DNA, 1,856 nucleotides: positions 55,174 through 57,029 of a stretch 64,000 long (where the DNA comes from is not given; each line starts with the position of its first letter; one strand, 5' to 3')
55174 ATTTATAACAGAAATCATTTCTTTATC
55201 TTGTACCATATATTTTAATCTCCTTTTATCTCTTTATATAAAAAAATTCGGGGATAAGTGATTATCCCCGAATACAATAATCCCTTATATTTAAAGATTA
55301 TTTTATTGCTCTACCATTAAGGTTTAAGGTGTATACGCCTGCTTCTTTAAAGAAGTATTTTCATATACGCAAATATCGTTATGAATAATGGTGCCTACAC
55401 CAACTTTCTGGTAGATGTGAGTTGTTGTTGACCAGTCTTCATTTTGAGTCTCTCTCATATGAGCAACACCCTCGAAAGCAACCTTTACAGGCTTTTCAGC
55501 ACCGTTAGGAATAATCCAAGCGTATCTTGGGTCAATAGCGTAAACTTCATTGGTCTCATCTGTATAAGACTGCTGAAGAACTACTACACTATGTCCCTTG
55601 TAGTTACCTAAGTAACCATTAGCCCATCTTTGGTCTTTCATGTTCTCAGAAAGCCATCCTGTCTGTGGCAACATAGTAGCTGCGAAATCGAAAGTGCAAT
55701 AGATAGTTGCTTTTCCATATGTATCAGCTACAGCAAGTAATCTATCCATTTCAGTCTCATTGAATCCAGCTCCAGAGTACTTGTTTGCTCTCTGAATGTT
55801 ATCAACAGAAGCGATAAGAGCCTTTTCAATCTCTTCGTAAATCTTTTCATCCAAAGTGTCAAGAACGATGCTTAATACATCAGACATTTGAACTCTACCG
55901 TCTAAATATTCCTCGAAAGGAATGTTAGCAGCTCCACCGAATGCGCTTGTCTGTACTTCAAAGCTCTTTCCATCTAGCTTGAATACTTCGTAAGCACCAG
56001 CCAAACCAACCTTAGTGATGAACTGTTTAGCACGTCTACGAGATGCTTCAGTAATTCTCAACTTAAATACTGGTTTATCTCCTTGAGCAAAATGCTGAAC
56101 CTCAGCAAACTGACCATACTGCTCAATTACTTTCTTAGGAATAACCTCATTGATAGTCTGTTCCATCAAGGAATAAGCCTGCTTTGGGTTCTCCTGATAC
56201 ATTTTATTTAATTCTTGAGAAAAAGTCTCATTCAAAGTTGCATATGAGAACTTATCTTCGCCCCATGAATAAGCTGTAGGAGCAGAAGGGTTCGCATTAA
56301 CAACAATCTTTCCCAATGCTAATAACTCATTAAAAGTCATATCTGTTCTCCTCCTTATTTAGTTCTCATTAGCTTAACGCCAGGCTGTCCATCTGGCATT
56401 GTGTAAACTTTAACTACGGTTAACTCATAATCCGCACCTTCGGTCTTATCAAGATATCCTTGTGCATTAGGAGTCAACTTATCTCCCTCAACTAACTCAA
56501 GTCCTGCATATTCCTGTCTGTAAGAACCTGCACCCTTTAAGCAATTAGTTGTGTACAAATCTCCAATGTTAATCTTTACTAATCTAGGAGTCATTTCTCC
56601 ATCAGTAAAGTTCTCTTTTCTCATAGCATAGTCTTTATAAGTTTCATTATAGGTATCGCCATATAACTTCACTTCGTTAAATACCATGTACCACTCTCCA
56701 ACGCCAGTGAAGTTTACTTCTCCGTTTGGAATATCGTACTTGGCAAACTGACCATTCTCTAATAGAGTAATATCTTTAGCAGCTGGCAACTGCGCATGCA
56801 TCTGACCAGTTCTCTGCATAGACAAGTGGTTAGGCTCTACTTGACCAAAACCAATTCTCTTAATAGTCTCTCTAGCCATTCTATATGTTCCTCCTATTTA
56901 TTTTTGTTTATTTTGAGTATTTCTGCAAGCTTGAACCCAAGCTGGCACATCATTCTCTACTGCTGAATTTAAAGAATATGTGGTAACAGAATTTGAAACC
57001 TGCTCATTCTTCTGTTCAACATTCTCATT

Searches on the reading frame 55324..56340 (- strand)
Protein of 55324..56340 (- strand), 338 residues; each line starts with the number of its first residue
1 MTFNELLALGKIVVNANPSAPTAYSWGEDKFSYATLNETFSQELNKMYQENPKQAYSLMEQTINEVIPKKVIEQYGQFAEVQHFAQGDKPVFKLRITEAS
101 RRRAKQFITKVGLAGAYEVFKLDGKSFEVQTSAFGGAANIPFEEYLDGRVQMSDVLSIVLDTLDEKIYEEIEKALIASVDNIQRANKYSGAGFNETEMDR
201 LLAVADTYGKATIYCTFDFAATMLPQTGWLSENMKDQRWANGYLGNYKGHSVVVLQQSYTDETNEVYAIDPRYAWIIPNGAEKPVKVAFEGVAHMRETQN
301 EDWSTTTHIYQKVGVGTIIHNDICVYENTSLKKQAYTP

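Call 11: search_protein_families(library=phrogs, proteins=[window:55324-56340:-], max_evalue=0.001)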
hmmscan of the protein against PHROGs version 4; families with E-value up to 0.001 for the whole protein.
window:55324-56340:- (338 aa): 2 families
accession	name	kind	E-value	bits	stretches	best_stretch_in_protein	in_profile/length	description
phrog_4088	-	unknown function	3e-56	192.1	1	44-328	47-331/332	-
phrog_22779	-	unknown function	5.3e-05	23.9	1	144-301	14-173/205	-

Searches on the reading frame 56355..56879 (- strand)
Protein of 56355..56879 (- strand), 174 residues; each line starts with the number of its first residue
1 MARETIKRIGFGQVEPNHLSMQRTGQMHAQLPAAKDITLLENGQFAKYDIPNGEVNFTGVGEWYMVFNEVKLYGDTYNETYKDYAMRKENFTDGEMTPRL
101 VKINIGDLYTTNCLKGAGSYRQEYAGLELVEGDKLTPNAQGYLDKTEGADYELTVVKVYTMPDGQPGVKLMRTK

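Call 11: search_protein_families(library=phrogs, proteins=[window:56355-56879:-], max_evalue=0.001)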
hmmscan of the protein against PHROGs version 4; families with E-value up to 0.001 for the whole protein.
window:56355-56879:- (174 aa): 1 family
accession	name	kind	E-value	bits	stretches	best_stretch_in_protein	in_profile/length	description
phrog_35301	-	unknown function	1.4e-06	29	0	1-45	1-50/205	-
